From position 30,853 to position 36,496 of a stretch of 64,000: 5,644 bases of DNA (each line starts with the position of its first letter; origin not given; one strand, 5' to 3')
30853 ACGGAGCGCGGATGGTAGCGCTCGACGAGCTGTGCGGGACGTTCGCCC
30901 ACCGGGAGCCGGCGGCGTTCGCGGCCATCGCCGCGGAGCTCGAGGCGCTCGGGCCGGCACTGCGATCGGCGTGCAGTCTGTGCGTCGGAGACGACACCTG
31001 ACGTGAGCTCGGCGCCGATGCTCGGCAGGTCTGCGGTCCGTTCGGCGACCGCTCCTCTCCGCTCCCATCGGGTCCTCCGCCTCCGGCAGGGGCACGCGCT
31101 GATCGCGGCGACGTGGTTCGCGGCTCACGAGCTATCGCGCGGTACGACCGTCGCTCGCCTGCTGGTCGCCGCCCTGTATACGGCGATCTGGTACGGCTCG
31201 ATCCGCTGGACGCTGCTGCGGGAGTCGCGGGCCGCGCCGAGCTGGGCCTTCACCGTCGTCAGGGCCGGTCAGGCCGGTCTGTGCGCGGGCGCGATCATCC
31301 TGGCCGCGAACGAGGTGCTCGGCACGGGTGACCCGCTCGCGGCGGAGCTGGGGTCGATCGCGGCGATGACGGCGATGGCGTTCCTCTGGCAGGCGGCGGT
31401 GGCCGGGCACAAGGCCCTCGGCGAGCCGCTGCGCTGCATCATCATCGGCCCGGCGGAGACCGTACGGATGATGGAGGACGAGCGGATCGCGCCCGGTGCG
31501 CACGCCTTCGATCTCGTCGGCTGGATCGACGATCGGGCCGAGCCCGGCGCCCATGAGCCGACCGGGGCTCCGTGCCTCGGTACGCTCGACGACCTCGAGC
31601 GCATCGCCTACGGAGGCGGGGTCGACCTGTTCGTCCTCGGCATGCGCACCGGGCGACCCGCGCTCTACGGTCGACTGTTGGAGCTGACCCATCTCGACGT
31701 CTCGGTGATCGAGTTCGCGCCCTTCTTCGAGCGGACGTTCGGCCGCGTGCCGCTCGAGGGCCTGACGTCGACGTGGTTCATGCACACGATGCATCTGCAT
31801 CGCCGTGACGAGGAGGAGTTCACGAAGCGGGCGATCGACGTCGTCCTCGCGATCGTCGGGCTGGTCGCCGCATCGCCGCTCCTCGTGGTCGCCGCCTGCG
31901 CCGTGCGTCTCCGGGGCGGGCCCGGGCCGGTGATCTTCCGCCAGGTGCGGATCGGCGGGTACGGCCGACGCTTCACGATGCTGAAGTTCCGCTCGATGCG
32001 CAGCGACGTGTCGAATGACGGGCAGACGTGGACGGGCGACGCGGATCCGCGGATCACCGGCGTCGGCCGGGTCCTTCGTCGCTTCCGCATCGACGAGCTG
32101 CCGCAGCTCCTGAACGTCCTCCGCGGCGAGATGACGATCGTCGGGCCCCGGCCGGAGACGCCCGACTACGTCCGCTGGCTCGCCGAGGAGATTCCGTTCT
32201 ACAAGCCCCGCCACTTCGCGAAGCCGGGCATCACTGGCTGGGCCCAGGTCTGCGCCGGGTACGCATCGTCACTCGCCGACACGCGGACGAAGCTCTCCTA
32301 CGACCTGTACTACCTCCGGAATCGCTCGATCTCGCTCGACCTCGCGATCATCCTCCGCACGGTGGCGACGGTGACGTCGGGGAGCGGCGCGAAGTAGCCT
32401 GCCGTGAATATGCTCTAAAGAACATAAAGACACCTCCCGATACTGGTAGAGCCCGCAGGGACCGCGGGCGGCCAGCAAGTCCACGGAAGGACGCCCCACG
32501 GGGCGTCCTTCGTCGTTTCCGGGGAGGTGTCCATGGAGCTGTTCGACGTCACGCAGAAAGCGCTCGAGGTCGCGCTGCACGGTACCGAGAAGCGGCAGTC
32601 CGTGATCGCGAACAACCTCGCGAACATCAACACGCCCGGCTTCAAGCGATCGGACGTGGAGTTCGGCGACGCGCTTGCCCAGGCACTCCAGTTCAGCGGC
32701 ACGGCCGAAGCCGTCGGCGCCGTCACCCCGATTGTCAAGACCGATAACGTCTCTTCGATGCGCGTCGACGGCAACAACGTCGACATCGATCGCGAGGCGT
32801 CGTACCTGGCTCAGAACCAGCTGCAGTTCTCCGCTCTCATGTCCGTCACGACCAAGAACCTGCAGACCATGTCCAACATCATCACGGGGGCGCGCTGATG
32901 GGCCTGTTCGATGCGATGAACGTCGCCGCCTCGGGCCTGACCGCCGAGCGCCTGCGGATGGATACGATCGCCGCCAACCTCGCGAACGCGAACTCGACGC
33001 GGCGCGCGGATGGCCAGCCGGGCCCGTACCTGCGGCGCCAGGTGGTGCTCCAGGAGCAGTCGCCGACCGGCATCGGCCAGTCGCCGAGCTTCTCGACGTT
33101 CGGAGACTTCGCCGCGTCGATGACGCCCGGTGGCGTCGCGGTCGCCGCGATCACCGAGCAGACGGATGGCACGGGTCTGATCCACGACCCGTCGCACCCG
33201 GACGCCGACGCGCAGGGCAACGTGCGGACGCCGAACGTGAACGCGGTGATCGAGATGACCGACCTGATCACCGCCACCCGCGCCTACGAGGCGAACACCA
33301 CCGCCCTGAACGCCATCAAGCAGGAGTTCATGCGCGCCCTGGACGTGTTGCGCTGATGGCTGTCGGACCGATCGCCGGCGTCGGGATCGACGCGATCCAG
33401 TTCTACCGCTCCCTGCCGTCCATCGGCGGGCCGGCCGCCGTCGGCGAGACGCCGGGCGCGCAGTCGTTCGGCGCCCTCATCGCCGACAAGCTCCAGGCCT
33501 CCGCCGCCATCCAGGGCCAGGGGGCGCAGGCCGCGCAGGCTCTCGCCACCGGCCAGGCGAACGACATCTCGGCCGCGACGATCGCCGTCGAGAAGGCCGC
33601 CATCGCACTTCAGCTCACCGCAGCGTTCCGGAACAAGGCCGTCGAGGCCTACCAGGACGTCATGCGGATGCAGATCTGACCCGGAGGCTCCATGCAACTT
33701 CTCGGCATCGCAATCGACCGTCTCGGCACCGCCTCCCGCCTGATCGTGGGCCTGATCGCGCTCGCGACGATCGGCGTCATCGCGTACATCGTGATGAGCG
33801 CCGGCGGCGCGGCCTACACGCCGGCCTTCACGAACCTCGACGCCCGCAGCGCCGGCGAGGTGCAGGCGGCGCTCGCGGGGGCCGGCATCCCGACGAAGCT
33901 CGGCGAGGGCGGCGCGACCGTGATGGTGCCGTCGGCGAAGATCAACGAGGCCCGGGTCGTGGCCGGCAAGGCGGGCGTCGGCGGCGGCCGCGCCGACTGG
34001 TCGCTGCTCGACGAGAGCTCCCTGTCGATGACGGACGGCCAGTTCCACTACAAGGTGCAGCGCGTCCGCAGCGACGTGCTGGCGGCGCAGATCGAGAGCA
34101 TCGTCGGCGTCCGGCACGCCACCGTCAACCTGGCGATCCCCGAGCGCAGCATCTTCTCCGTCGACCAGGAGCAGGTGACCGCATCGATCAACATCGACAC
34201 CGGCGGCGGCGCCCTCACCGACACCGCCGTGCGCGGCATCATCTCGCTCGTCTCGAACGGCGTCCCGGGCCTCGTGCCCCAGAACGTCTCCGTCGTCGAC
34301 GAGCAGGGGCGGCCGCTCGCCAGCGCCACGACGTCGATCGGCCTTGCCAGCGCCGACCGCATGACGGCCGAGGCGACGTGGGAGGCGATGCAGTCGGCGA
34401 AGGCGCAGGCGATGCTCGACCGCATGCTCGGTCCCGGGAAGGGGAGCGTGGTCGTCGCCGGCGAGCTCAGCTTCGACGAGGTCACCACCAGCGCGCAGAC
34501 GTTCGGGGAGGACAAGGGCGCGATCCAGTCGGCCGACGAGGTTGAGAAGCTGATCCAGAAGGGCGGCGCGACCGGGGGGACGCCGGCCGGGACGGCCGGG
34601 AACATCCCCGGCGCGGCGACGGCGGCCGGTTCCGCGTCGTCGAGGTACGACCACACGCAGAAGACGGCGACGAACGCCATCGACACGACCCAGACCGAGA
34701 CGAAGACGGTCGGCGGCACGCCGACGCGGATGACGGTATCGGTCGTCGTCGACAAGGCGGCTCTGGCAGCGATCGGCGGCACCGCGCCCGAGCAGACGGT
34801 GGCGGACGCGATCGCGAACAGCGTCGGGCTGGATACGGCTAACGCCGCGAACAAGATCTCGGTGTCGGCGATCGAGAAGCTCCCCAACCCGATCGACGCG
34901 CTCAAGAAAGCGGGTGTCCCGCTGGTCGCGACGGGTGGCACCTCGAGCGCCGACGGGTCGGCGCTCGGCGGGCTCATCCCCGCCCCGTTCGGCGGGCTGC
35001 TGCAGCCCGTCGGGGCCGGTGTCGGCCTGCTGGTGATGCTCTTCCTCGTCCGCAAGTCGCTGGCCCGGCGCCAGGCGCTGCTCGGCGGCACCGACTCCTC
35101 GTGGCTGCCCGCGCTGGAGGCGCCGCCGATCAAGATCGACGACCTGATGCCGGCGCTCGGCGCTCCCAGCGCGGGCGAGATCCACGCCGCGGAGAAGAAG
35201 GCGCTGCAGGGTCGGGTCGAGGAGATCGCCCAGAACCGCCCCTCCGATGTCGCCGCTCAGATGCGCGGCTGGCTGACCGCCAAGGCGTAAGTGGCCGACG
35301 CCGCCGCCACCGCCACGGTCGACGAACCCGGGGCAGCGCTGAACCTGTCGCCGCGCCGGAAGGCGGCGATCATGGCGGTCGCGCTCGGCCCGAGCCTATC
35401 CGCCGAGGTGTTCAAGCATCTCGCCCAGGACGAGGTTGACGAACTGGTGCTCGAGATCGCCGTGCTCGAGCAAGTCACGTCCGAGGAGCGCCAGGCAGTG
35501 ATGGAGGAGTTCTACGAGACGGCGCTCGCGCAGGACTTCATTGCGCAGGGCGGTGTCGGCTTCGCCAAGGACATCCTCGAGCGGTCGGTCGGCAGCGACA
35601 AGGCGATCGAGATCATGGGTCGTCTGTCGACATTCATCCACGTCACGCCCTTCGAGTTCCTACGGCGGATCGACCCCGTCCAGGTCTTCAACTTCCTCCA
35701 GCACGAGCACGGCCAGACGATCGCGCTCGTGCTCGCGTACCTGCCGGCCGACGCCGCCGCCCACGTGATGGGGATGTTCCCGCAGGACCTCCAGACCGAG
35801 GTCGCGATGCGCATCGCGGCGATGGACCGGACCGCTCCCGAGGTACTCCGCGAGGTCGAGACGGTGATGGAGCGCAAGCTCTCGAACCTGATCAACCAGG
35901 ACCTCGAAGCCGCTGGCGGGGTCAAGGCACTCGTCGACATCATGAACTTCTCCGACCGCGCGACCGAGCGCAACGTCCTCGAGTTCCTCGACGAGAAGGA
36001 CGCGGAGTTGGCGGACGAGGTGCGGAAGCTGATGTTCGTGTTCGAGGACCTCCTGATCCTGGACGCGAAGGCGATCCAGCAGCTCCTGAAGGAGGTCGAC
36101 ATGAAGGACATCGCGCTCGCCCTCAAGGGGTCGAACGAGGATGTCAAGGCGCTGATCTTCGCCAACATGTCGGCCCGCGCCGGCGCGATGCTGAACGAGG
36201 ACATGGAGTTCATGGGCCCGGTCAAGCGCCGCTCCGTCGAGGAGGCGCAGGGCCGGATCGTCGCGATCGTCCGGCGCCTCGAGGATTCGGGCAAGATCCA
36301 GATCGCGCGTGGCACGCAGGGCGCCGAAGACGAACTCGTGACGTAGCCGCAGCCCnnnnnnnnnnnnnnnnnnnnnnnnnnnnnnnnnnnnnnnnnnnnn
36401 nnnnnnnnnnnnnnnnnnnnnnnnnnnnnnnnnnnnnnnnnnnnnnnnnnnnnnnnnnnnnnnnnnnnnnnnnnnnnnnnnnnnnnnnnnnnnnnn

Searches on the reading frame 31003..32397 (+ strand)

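Call 11: search_protein_families(library=pfam, proteins=[window:31003-32397:+], max_evalue=0.001)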
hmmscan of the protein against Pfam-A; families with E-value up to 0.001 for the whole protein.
window:31003-32397:+ (464 aa): 1 family
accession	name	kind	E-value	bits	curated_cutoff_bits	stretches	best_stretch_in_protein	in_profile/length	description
PF02397.22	Bac_transf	-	2.7e-63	213.2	27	1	275-458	1-178/179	Bacterial sugar transferase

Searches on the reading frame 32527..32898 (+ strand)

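Call 5: search_protein_families(library=pfam, proteins=[window:32527-32898:+], max_evalue=0.01)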
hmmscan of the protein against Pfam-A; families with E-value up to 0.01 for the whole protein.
window:32527-32898:+ (123 aa): 1 family
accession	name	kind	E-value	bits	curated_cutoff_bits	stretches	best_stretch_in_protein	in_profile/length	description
PF00460.25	Flg_bb_rod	-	2.6e-09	37.3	20.7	1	17-40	8-31/31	Flagella basal body rod protein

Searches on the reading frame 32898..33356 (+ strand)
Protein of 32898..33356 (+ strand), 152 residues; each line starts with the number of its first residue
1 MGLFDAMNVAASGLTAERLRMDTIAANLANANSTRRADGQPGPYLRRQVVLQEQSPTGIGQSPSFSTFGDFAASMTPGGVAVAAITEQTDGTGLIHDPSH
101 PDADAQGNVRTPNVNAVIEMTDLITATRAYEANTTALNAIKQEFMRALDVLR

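Call 5: search_protein_families(library=pfam, proteins=[window:32898-33356:+], max_evalue=0.01)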
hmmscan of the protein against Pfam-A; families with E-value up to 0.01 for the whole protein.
window:32898-33356:+ (152 aa): 2 families
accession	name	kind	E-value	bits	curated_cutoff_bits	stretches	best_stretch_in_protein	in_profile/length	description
PF06429.18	Flg_bbr_C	-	1.3e-12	47.4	23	1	105-147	1-43/46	Flagellar basal body rod FlgEFG protein C-terminal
PF00460.25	Flg_bb_rod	-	3.4e-08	33.7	20.7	1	7-34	1-27/31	Flagella basal body rod protein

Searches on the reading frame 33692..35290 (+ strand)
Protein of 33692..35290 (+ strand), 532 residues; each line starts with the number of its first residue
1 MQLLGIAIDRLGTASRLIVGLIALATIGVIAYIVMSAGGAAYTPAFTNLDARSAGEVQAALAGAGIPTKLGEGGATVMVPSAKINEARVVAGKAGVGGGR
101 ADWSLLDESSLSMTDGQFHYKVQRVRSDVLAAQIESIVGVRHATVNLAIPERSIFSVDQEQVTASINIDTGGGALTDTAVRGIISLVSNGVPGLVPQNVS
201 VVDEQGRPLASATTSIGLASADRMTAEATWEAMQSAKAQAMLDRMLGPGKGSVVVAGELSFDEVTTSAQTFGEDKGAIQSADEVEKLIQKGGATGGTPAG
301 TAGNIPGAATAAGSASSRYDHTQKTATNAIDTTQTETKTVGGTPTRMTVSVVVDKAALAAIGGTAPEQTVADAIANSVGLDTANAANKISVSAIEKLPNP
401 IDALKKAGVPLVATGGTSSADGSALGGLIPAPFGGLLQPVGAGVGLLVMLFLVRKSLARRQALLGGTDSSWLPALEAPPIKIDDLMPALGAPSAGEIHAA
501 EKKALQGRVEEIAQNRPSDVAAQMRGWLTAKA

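Call 5: search_protein_families(library=pfam, proteins=[window:33692-35290:+], max_evalue=0.01)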
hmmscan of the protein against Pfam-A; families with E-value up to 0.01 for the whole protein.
window:33692-35290:+ (532 aa): 2 families
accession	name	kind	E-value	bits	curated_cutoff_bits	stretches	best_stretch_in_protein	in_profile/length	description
PF01514.23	YscJ_FliF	-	1.9e-41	142.4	24.4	1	41-210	5-178/179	Secretory protein of YscJ/FliF family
PF08345.17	YscJ_FliF_C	-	2e-18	67.7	23.8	1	242-394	1-145/147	Flagellar M-ring protein C-terminal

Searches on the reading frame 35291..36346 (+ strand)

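Call 5: search_protein_families(library=pfam, proteins=[window:35291-36346:+], max_evalue=0.01)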
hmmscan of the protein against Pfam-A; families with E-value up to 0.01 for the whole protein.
window:35291-36346:+ (351 aa): 4 families
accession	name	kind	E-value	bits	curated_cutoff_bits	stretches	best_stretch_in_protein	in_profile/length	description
PF01706.21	FliG_C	-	4.2e-42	143.2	23.3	1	233-338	3-108/108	FliG C-terminal domain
PF14842.11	FliG_N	-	4.8e-34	117.5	25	2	18-121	1-104/104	FliG N-terminal domain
PF14841.11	FliG_M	-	1.1e-32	112.5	25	2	129-203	1-75/76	FliG middle domain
PF03448.22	MgtE_N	-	0.0061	17.5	25.9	0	134-180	44-90/102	MgtE intracellular N domain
